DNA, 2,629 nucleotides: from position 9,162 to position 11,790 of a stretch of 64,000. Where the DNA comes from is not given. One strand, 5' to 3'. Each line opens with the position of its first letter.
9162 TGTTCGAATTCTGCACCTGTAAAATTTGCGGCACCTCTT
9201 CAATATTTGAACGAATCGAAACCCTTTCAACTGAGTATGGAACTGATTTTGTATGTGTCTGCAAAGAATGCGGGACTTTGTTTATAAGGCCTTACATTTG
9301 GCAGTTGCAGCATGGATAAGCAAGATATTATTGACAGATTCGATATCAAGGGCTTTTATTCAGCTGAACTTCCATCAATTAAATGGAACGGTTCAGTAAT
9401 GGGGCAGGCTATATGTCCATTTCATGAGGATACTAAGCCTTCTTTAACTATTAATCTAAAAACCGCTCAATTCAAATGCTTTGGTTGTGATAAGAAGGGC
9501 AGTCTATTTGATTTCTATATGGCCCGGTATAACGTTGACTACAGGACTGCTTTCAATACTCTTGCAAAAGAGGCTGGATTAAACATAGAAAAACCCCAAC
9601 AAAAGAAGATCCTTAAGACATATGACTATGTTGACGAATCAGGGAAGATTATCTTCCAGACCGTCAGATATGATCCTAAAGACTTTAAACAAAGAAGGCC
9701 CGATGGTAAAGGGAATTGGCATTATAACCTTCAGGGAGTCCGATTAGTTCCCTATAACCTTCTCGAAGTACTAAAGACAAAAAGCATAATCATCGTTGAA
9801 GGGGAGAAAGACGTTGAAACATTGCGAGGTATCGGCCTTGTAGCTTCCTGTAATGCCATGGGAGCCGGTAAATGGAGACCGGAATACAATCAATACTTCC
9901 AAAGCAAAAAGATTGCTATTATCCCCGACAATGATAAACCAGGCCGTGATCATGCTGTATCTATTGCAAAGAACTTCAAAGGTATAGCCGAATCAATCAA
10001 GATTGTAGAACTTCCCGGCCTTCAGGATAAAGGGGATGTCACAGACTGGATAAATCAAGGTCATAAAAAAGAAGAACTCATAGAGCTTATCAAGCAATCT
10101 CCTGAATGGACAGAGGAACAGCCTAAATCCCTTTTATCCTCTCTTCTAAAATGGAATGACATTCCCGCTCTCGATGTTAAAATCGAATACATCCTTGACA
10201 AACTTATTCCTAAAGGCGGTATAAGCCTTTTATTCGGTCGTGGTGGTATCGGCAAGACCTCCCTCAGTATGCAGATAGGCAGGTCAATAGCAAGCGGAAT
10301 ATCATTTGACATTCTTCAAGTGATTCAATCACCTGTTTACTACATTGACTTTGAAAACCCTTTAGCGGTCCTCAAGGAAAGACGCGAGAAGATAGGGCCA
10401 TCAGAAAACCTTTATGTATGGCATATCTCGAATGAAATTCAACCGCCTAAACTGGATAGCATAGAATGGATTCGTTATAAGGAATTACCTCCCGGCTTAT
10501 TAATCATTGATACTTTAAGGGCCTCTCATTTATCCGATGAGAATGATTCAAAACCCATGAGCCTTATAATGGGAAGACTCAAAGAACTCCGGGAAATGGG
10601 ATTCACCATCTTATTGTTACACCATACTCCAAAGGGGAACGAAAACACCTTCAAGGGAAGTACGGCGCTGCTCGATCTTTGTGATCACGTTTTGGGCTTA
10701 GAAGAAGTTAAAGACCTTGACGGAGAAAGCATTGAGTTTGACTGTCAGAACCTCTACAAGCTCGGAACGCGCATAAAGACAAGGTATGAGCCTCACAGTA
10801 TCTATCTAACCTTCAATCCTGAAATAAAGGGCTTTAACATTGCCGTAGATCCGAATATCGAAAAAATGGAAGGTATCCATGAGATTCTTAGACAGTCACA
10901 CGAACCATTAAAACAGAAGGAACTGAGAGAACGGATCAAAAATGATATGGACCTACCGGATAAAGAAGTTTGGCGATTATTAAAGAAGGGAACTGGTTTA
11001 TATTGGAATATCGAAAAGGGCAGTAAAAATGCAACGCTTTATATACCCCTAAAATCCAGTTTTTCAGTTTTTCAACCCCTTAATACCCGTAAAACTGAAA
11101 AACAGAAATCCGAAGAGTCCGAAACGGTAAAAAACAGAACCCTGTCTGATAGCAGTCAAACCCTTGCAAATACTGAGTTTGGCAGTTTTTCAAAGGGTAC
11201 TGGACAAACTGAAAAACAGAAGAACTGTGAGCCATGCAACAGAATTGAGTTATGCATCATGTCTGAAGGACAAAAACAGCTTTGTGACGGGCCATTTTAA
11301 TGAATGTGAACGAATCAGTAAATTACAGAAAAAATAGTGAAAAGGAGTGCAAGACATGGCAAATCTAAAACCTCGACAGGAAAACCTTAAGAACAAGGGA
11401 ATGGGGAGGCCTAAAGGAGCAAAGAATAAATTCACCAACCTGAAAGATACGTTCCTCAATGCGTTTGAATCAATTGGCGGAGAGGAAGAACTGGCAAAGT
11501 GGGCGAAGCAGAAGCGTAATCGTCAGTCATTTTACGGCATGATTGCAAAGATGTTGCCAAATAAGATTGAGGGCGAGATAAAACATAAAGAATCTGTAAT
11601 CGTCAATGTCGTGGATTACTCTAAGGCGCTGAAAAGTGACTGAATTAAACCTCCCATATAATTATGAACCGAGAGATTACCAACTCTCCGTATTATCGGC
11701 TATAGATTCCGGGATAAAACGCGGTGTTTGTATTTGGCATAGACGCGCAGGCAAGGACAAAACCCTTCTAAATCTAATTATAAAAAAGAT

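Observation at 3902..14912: Compact integrase / primase-helicase / terminase island with no recognisable virion or lysis genes: candidate phage satellite of an unusual terminase-carrying type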

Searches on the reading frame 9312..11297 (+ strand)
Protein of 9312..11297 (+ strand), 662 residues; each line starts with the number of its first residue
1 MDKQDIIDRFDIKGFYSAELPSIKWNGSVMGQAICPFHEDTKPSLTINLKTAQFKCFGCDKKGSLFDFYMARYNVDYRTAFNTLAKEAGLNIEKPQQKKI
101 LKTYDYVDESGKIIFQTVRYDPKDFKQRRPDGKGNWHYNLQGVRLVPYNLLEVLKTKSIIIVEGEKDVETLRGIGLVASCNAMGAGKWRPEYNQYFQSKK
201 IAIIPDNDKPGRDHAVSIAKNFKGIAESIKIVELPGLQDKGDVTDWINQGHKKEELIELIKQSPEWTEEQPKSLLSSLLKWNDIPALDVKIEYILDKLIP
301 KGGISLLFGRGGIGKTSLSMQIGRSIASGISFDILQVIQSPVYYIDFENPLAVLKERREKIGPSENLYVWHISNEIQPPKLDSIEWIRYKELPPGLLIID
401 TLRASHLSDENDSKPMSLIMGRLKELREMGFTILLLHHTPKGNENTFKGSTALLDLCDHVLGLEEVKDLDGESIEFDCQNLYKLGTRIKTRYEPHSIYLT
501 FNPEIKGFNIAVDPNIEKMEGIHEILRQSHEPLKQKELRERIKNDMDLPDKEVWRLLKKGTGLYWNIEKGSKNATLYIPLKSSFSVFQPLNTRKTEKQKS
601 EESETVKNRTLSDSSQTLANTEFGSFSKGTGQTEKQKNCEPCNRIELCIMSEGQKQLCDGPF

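Call 12: search_protein_families(library=pfam, proteins=[window:9312-11297:+], max_evalue=0.1)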
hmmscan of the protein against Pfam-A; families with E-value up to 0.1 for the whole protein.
window:9312-11297:+ (662 aa): 7 families
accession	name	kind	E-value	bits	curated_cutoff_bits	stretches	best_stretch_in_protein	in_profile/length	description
PF13481.12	AAA_25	-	9.3e-24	84.6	27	1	279-443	10-194/195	AAA domain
PF01807.25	Zn_ribbon_DnaG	-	3.9e-16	59.1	24.9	1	32-94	33-95/98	CHC2 zinc finger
PF13155.12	Toprim_2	-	0.0024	18.6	22.1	1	160-240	1-84/88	Toprim-like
PF01751.28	Toprim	-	0.0041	17.7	23.1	1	159-231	2-90/96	Toprim domain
PF21268.3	Helic-prim_T7_N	-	0.026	15.2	27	1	98-127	28-57/59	Bacteriophage T7 DNA helicase/primase, N-terminal a+b fold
PF00931.28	NB-ARC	-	0.027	14.1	23.5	1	291-335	5-52/248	NB-ARC domain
PF23159.1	WH_Rok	-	0.099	13.2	27.6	0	523-549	6-32/58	Repressor Rok winged helix domain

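Call 14: search_protein_families(library=phrogs, proteins=[window:9312-11297:+], max_evalue=0.01)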
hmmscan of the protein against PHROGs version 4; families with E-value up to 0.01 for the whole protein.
window:9312-11297:+ (662 aa): 22 families
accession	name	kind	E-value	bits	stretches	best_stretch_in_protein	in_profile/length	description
phrog_239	-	DNA, RNA and nucleotide metabolism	1.3e-44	154.4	1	34-620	44-674/801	DNA primase/helicase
phrog_6357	-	unknown function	9.2e-26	91.9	1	288-472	17-196/321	-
phrog_26824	-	unknown function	3.1e-24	86.1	1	32-263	27-286/868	-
phrog_6444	-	DNA, RNA and nucleotide metabolism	2.2e-23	83.9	2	33-99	38-104/577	DNA primase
phrog_47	-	DNA, RNA and nucleotide metabolism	7.2e-23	82.1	2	146-263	221-333/947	DNA primase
phrog_6088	-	DNA, RNA and nucleotide metabolism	2.9e-21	76.6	1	99-271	149-304/772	DNA primase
phrog_3123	-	unknown function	5.6e-18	65.8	1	251-464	291-537/583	-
phrog_906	-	DNA, RNA and nucleotide metabolism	4.2e-17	63.2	1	270-466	499-699/872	DNA polymerase/primase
phrog_11992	-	unknown function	3.5e-15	57.7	1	31-99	28-96/177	-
phrog_2850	-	unknown function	5.8e-14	52.8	1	265-454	125-322/465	-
phrog_360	-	DNA, RNA and nucleotide metabolism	5.3e-13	50.2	1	26-87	25-86/133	DNA primase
phrog_18097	-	DNA, RNA and nucleotide metabolism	1.9e-12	48.2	1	32-108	34-107/199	DNA primase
phrog_1284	-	unknown function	5.5e-08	33.5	1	284-445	17-190/306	-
phrog_3228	-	DNA, RNA and nucleotide metabolism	9.6e-08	31.8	1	265-474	338-565/766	replicative helicase-primase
phrog_849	-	DNA, RNA and nucleotide metabolism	1.5e-06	28.4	1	106-263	189-343/435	DNA primase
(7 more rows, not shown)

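Call 25: find_related_loci(query=window:9312-11297:+, collection=genome_contigs, flank=10000)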
Query window:9312-11297:+ (662 aa) in genome_contigs; peptide patterns used: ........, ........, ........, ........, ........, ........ (x = any residue, [..] = any of these).
189 stretches matched a pattern; 10 encode a relative of the query (tblastn E <= 1e-3); 10 distinct loci.
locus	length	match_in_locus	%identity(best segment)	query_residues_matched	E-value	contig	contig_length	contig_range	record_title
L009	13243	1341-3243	67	1-637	0e+0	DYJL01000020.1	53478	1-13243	MAG TPA_asm: Nitrospira japonica isolate FI88_42_154 Afr_mines_FI88_263_length_53478_cov_68_733729, whole genome shotgun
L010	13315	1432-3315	52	27-634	0e+0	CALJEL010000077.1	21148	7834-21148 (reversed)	MAG: uncultured bacterium isolate S1_Bin_METABAT__318_1 genome assembly, contig: c_000001472399, whole genome shotgun se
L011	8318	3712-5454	39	15-582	3e-123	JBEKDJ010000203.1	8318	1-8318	MAG: Thermodesulfobacteriota bacterium isolate SPRUCE 180 SPRUCE_180_203, whole genome shotgun sequence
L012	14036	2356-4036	51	32-628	5e-117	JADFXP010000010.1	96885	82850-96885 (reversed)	MAG: Candidatus Magnetobacteriaceae bacterium nDJH14bin9 nDJH14_bin9_NODE_10_length_96885_cov_20.962184, whole genome sh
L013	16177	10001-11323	47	220-640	4e-115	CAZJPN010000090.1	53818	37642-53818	MAG TPA_asm: uncultured Pseudomonadota bacterium isolate SRP271791_co1_55 genome assembly, contig: k141_98552, whole gen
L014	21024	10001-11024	62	243-586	3e-110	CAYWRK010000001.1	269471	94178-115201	MAG TPA_asm: uncultured Nitrospiraceae bacterium isolate SRP302447_co1_424 genome assembly, contig: NODE_130_length_2694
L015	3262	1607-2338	44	18-267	4e-57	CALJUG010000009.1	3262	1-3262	MAG TPA_asm: uncultured bacterium isolate SRR7515932_bin.73_CONCOCT_v1.1_MAG genome assembly, contig: ERZ869940.17422, w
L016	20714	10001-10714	41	35-270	1e-55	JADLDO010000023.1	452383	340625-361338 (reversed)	MAG: Caldilineaceae bacterium isolate SJ28 c_000000419552, whole genome shotgun sequence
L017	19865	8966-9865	36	18-329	1e-50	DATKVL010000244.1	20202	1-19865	MAG TPA_asm: Dehalococcoidia bacterium isolate SMAG_U14132 k141_1490343, whole genome shotgun sequence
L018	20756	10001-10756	35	32-278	1e-40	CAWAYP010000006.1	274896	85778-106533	MAG: uncultured Verrucomicrobiae bacterium isolate MFD05580.bin.1.99 genome assembly, contig: contig_27966, whole genome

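Call 91: search_protein_families(library=pfam, proteins=[L009:3750-4073:+, L009:4078-4401:+, L009:4422-4985:+, L009:5318-5635:+], max_evalue=0.01)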
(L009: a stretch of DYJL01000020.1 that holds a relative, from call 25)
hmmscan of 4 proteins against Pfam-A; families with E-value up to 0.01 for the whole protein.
L009:3750-4073:+ (108 aa): 2 families
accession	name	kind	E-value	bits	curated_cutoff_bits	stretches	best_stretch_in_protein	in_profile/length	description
PF05119.17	Terminase_4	-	9.1e-06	26.4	24.7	1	11-92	1-86/98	Phage terminase, small subunit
PF25617.1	PhiKZ_gp86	-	0.0037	16.7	26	1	24-59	31-66/408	Bacteriophage PhiKZ vertex-binding protein gp86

L009:4078-4401:+ (108 aa): 0 families

L009:4422-4985:+ (188 aa): 0 families

L009:5318-5635:+ (106 aa): 2 families
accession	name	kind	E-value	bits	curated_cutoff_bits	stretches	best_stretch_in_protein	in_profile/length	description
PF12728.13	HTH_17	-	2.9e-05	24.7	27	1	36-84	1-51/51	Helix-turn-helix domain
PF19776.5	DUF6262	-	0.0011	19.6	29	1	34-58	31-55/110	Family of unknown function (DUF6262)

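Call 109: find_related_loci(query=window:9312-11297:+, collection=viral_contigs, flank=10000)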
Query window:9312-11297:+ (662 aa) in viral_contigs; peptide patterns used: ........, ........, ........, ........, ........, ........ (x = any residue, [..] = any of these).
3 stretches matched a pattern; 1 encode a relative of the query (tblastn E <= 1e-3); 1 distinct loci.
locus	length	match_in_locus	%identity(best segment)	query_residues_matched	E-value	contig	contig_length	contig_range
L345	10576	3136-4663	36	11-475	1e-50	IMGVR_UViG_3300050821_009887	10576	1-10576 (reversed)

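Call 111: find_related_loci(query=A5, collection=viral_contigs, flank=10000)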
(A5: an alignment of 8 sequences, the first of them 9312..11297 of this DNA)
Query A5 (662 aa) in viral_contigs; peptide patterns used: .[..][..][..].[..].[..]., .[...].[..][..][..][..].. (x = any residue, [..] = any of these).
70 stretches matched a pattern; 50 encode a relative of the query (tblastn E <= 1e-3); 50 distinct loci.
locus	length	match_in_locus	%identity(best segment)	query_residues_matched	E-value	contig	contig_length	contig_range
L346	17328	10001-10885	30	160-452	1e-19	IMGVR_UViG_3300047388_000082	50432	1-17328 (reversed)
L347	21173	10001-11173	27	107-490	1e-18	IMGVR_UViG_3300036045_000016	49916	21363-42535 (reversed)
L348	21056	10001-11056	26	93-447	2e-16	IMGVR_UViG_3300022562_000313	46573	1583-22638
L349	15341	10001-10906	25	141-446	4e-16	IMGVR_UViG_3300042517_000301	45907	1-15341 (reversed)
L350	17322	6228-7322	26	107-468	1e-15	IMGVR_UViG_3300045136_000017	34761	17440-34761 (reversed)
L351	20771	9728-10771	24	130-468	4e-15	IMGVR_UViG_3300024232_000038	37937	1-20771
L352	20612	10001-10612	28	254-446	9e-15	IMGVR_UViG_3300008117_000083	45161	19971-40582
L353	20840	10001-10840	27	160-442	4e-14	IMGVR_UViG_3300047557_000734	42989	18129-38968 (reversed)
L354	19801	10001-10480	31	292-446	4e-14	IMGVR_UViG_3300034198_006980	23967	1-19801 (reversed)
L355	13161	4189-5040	27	160-446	1e-13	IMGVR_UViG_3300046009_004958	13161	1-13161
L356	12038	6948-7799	27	160-446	1e-13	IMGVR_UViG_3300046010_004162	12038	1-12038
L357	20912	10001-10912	25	141-446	1e-13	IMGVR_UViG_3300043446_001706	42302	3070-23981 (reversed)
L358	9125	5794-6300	30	283-446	1e-13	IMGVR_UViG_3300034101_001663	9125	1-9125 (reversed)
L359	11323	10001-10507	30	283-446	1e-13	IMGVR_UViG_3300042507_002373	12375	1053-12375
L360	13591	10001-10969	25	125-443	3e-13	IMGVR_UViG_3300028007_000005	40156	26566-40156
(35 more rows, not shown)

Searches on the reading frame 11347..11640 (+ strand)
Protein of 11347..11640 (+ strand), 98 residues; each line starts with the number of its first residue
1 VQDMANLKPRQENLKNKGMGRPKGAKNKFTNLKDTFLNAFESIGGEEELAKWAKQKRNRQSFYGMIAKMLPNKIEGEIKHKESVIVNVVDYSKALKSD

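Call 12: search_protein_families(library=pfam, proteins=[window:11347-11640:+], max_evalue=0.1)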
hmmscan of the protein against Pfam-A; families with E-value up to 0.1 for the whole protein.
window:11347-11640:+ (98 aa): 0 families

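Call 14: search_protein_families(library=phrogs, proteins=[window:11347-11640:+], max_evalue=0.01)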
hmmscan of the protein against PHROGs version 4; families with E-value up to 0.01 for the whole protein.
window:11347-11640:+ (98 aa): 1 family
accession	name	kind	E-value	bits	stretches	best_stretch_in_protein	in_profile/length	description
phrog_11043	-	unknown function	1.2e-08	35.8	1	5-84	4-89/105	-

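Call 59: find_related_loci(query=A3, collection=viral_contigs, flank=6000)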
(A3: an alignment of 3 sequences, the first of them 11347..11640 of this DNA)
Query A3 (98 aa) in viral_contigs; peptide patterns used: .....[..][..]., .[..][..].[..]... (x = any residue, [..] = any of these).
600 stretches matched a pattern (row limit reached: there are more); 84 encode a relative of the query (tblastn E <= 1e-3); the best 80 are kept; 80 distinct loci.
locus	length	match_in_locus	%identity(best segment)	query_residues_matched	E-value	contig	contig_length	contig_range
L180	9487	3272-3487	58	4-75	1e-22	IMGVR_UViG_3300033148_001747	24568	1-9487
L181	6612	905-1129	47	10-85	4e-18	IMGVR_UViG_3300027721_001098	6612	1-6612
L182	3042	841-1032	53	20-88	3e-16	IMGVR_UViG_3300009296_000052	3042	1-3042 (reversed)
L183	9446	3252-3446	45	13-75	1e-13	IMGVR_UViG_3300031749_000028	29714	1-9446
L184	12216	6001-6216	41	16-88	4e-13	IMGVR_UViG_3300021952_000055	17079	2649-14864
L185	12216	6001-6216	41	16-88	4e-13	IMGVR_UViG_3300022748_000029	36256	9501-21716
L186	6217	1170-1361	53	17-77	4e-13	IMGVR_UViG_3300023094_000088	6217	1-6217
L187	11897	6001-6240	39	4-84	8e-13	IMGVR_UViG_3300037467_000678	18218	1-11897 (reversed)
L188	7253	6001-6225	40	4-84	4e-12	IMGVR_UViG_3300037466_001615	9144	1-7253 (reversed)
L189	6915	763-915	53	20-71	5e-12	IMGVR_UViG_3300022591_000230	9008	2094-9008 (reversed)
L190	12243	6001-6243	38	13-90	7e-12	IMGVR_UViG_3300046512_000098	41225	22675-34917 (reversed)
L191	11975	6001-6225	39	13-88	9e-12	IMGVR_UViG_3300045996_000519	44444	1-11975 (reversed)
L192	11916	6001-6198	43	18-84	9e-12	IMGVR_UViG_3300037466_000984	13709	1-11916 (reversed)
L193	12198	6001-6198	46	18-84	1e-11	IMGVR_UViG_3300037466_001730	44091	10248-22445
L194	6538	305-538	36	15-93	1e-11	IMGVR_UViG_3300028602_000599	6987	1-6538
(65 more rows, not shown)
